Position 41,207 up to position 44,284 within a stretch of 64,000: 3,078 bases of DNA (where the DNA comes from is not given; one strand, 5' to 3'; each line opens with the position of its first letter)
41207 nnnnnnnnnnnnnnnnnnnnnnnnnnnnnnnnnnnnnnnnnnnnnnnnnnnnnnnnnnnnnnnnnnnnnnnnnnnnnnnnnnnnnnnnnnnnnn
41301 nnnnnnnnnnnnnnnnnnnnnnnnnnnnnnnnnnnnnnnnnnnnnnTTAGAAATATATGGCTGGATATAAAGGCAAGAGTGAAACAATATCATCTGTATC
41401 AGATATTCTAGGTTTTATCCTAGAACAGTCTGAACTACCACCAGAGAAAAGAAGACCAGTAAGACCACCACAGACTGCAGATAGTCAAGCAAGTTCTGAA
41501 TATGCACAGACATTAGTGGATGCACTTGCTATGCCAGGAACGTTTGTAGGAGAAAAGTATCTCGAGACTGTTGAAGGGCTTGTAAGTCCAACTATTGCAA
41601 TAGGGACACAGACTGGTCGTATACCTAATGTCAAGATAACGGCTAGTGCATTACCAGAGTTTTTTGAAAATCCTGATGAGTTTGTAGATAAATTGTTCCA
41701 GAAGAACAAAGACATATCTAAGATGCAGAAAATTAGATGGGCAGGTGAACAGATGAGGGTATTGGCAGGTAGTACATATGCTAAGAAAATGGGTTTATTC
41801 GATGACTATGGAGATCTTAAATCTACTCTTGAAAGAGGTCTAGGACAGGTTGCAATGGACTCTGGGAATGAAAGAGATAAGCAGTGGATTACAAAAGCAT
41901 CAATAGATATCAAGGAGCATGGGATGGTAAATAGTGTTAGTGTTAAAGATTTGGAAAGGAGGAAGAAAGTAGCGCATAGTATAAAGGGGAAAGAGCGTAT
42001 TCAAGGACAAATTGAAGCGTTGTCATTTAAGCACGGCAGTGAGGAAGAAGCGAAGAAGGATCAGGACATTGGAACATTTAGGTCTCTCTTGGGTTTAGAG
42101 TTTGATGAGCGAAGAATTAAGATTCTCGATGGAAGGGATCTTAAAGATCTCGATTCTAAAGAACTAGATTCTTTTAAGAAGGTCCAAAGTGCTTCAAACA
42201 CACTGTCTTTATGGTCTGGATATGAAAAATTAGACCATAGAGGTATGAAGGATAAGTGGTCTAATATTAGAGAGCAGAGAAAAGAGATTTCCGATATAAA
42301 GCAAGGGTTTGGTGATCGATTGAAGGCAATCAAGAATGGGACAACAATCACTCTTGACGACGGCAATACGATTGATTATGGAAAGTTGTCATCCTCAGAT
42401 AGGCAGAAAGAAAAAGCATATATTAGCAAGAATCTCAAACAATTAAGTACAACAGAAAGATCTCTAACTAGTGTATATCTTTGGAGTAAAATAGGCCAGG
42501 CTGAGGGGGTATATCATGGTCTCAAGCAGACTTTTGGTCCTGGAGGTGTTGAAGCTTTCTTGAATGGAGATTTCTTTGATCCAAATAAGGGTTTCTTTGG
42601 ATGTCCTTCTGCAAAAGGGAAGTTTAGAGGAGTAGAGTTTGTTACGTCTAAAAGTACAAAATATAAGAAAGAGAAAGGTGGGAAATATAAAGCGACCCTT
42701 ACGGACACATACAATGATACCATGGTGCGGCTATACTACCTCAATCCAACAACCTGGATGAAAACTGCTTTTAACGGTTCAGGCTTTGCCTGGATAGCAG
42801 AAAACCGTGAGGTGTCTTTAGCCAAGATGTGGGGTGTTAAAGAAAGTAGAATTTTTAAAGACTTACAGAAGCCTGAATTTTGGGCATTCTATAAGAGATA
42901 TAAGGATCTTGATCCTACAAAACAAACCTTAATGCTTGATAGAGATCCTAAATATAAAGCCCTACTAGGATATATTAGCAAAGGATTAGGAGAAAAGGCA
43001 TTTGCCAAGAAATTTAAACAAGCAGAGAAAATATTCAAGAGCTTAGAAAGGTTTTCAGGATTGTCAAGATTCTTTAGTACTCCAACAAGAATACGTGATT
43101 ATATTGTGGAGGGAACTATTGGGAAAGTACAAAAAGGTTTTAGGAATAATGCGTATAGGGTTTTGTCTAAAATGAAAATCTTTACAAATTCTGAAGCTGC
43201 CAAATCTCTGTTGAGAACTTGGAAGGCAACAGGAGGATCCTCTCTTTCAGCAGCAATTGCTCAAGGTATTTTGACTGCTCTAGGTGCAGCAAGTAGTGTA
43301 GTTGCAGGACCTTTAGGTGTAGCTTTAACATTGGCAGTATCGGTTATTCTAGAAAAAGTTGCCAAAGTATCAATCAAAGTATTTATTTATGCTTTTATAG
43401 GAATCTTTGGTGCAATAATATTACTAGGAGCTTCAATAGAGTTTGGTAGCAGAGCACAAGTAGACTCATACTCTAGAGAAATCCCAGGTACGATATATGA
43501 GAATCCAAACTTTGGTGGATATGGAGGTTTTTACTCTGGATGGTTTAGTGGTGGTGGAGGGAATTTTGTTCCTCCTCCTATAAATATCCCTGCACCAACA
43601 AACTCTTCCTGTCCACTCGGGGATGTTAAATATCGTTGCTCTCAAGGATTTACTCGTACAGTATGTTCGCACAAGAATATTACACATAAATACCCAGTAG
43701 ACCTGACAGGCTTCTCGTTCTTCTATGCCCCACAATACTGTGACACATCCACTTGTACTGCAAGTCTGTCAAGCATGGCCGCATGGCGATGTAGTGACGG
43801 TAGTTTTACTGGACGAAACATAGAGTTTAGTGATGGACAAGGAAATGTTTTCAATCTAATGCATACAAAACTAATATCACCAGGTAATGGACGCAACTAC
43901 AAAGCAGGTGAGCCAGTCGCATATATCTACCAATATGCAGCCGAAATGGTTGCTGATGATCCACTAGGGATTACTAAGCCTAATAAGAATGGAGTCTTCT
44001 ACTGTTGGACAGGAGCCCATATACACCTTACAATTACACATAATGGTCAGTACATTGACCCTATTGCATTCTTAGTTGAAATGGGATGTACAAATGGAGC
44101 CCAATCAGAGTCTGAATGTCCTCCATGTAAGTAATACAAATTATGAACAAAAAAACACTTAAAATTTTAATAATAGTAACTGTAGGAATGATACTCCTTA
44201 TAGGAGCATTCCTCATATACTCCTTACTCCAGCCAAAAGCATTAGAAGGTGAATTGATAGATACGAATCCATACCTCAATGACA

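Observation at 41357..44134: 925-aa protein coupling a large cytoplasmic domain, through a TM hairpin and a Gly-rich linker, to an extracellular Cys-rich M23-like peptidase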

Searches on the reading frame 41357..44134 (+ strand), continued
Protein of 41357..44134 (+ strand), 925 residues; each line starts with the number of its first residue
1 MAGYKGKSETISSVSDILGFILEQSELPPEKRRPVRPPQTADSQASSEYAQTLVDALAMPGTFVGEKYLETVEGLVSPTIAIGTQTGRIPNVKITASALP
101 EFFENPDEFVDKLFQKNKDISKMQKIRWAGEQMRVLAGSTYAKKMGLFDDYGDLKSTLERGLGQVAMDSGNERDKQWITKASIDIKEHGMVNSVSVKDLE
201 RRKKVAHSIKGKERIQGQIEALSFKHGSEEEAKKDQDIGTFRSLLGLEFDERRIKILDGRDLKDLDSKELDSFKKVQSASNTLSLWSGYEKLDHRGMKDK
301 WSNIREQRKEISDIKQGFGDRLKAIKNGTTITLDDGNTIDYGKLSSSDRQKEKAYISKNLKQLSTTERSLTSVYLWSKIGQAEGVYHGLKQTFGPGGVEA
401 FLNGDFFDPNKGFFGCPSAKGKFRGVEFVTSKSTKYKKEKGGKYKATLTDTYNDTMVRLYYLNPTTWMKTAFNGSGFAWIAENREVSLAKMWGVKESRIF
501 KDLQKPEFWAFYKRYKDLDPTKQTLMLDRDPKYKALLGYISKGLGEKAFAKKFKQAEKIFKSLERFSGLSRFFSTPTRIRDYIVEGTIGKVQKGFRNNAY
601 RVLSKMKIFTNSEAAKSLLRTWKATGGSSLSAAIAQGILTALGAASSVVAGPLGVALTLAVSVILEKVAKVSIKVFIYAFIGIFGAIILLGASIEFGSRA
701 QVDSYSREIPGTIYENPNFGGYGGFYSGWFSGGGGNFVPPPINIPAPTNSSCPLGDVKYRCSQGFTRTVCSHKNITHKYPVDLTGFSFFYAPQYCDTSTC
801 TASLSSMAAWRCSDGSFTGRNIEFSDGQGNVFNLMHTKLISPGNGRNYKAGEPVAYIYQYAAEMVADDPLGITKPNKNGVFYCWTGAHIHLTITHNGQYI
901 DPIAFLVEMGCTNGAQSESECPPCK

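Call 109: search_solved_structures(query=A4, max_evalue=10)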
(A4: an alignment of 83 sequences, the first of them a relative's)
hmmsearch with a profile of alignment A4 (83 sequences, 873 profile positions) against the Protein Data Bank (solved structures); distinct sequences matched with E-value up to 10: 93 (the best 60 are shown).
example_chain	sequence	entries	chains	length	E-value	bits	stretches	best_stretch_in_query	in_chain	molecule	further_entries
9gy1_A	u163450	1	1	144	1.1e-09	40.5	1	737-849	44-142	Peptidase, M23 family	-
6ue4_A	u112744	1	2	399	3.2e-07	32.3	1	750-845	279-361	ShyA endopeptidase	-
6u2a_A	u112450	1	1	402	3.2e-07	32.3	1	750-845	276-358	ShyA endopeptidase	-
2gu1_A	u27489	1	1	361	2.4e-06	29.4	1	746-845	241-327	Zinc peptidase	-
8s3m_A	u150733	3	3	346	9.4e-06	27.5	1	736-838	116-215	Lytic endopeptidase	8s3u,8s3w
2b44_A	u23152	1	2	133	1.2e-05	27.2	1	747-849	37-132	Glycyl-glycine endopeptidase lytM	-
2b0p_A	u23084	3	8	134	1.2e-05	27.1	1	747-849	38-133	Glycyl-glycine endopeptidase lytM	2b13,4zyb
5kqb_A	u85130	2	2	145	2.8e-05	25.9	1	743-838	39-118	Peptidase M23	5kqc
3slu_A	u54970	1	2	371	6.9e-05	24.6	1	763-846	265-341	M23 peptidase domain protein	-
6muk_A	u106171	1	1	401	7.8e-05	24.4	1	763-846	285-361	Peptidase M23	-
8qox_B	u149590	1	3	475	0.00012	23.8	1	279-376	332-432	Conserved membrane protein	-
5j1l_A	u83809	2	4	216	0.00026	22.7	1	738-847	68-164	ToxR-activated gene (TagE)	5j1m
6jmx_A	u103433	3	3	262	0.00066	21.4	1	769-851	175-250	Peptidase M23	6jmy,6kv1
3it5_A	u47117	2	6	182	0.0025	19.4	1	790-842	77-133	Protease lasA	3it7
1qwy_A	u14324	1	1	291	0.0039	18.8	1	720-849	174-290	peptidoglycan hydrolase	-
6jn7_A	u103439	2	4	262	0.033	15.8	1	773-851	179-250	Peptidase M23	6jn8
4bh5_A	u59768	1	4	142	0.045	15.3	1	796-847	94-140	MUREIN HYDROLASE ACTIVATOR ENVC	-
8c0j_B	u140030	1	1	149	0.074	14.6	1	796-847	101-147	Murein hydrolase activator EnvC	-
3uz0_B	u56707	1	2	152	0.15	13.5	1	804-847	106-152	Stage II sporulation protein Q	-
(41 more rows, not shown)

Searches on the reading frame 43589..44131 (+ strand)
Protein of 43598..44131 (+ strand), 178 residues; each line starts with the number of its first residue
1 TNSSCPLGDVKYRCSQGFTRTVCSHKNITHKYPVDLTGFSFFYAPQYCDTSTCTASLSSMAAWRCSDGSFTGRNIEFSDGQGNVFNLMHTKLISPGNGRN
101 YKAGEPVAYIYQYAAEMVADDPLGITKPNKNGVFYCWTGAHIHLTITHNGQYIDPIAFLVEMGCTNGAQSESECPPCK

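Call 6: search_protein_families(library=pfam, proteins=[window:43601-44131:+], max_evalue=10)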
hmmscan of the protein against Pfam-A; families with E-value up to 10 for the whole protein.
seq(177 aa): 0 families

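Call 17: search_solved_structures(query=A2, max_evalue=1, show_alignments=2)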
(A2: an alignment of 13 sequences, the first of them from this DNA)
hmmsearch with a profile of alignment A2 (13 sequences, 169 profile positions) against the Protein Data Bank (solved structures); distinct sequences matched with E-value up to 1: 18.
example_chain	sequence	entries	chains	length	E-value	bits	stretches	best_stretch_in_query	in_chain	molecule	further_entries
8s3m_A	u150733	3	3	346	4.3e-05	26.8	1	58-145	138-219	Lytic endopeptidase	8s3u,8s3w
6ik4_A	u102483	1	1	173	0.0026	21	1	78-146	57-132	Elastinolytic metalloprotease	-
9gy1_A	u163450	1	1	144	0.0037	20.5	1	94-152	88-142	Peptidase, M23 family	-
6jmx_A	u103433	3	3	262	0.0046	20.2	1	69-156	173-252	Peptidase M23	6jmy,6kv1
2b44_A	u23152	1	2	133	0.0064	19.8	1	72-151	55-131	Glycyl-glycine endopeptidase lytM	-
2b0p_A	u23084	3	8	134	0.0065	19.7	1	72-151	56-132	Glycyl-glycine endopeptidase lytM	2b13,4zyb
6jn7_A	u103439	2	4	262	0.021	18.1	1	102-156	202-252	Peptidase M23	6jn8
3slu_A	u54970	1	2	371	0.078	16.2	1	107-149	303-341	M23 peptidase domain protein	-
3tuf_B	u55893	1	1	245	0.085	16.1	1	105-153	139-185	Stage II sporulation protein Q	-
6muk_A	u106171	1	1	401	0.089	16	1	107-149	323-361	Peptidase M23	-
3uz0_B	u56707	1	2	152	0.19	15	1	104-150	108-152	Stage II sporulation protein Q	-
6u2a_A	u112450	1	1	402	0.22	14.8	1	70-161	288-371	ShyA endopeptidase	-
6ue4_A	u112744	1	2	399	0.22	14.8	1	70-161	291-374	ShyA endopeptidase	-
6jmz_A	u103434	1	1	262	0.27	14.5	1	70-156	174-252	Peptidase M23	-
3it5_A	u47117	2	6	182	0.32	14.2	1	91-144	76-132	Protease lasA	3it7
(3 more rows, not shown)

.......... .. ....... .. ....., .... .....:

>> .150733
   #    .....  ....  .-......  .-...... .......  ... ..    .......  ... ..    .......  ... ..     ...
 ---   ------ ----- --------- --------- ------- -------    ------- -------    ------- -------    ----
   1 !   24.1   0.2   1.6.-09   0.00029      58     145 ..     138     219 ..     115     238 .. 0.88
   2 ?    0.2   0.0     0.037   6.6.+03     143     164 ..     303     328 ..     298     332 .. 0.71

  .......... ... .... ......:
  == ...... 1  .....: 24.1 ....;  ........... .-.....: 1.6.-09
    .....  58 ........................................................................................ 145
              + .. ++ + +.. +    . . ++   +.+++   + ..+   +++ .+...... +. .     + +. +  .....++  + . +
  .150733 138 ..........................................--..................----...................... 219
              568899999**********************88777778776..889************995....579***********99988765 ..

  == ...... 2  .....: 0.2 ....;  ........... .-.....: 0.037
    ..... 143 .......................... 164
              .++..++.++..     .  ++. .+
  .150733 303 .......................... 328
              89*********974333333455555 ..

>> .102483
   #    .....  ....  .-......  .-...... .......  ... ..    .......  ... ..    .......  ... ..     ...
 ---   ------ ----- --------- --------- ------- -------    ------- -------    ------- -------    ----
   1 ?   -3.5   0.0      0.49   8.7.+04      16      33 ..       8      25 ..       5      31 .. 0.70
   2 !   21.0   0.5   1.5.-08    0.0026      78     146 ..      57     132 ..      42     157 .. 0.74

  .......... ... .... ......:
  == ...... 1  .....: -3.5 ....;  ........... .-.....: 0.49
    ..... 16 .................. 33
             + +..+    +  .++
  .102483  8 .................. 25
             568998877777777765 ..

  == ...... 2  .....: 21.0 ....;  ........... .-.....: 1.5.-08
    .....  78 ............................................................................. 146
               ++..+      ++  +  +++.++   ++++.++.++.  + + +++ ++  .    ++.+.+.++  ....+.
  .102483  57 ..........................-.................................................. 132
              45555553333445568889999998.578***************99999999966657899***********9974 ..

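Call 88: search_dna_similar(query=window:43598-44131:+, collection=phages, mode=protein, max_evalue=10, max_rows=15)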
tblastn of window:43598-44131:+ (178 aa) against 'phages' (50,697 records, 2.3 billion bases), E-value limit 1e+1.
Records with a match: 30; places in all: 30; records where one place covers at least 80% of the query: 0.
Best place of each record, by identity: <60% 30.
By first word of the organism name: Bacillus 24; Planktothrix 2; Xanthomonas 1; Arthrobacter 1; Thermus 1; Vibrio 1.
By host as written in the record: Bacillus subtilis BEST7003 9; Bacillus subtilis 5; Bacillus subtilis subsp. subtilis str. 168 5; Bacillus subtilis Delta6 3; Planktothrix agardhii HAB637 2; Xanthomonas oryzae pv. oryzae 1; - 1; Bacillus subtilis str. 168 1; and 3 more.
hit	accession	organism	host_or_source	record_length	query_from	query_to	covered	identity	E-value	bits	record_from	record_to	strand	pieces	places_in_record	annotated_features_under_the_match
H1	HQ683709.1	Planktothrix phage PaV-LD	Planktothrix agardhii HAB637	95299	72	155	47%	27.4%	9e+0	33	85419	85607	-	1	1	peptidase M23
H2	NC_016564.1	Planktothrix phage PaV-LD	Planktothrix agardhii HAB637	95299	72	155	47%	27.4%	9e+0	33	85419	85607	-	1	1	peptidase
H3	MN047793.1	Xanthomonas phage Xoo-sp13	Xanthomonas oryzae pv. oryzae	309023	118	161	25%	36.4%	5e+0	34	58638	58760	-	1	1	M23 family peptidase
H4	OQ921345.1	Bacillus phage SPbetaL5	Bacillus subtilis BEST7003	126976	138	173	20%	39.5%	8e-1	36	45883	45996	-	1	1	hypothetical protein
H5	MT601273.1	Bacillus phage vB_BsuS-Goe12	Bacillus subtilis Delta6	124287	138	173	20%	39.5%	8e-1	36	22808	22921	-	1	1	yomI: putative transglycosylase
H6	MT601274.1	Bacillus phage vB_BsuS-Goe13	Bacillus subtilis Delta6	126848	138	173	20%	39.5%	8e-1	36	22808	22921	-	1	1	yomI: putative transglycosylase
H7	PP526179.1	Bacillus phage phi3T-SPBeta hybrid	Bacillus subtilis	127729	138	173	20%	39.5%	8e-1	36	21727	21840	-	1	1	record has no annotation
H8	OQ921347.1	Bacillus phage SPbetaL7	Bacillus subtilis BEST7003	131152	138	173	20%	39.5%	8e-1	36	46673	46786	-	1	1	hypothetical protein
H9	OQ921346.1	Bacillus phage SPbetaL6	Bacillus subtilis BEST7003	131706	138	173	20%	39.5%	8e-1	36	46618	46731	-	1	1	hypothetical protein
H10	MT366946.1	Bacillus phage Hyb1phi3Ts-SPbeta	Bacillus subtilis subsp. subtilis str. ...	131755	138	173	20%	39.5%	8e-1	36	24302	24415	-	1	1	lytic transglycosylase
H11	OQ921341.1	Bacillus phage SPbetaL1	Bacillus subtilis BEST7003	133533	138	173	20%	39.5%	8e-1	36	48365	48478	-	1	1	hypothetical protein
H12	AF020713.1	Bacillus phage SPBc2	-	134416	138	173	20%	39.5%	8e-1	36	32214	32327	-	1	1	yomI: putative transglycosylase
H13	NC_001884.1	Bacillus phage SPBc2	Bacillus subtilis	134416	138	173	20%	39.5%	8e-1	36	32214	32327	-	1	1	yomI: tail length tape measure protein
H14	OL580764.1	Bacillus phage vB_BsuS-Goe14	Bacillus subtilis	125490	138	173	20%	39.5%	8e-1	36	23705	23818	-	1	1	hypothetical protein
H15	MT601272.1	Bacillus phage vB_BsuS-Goe11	Bacillus subtilis Delta6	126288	138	173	20%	39.5%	8e-1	36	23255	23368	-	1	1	yomI: putative transglycosylase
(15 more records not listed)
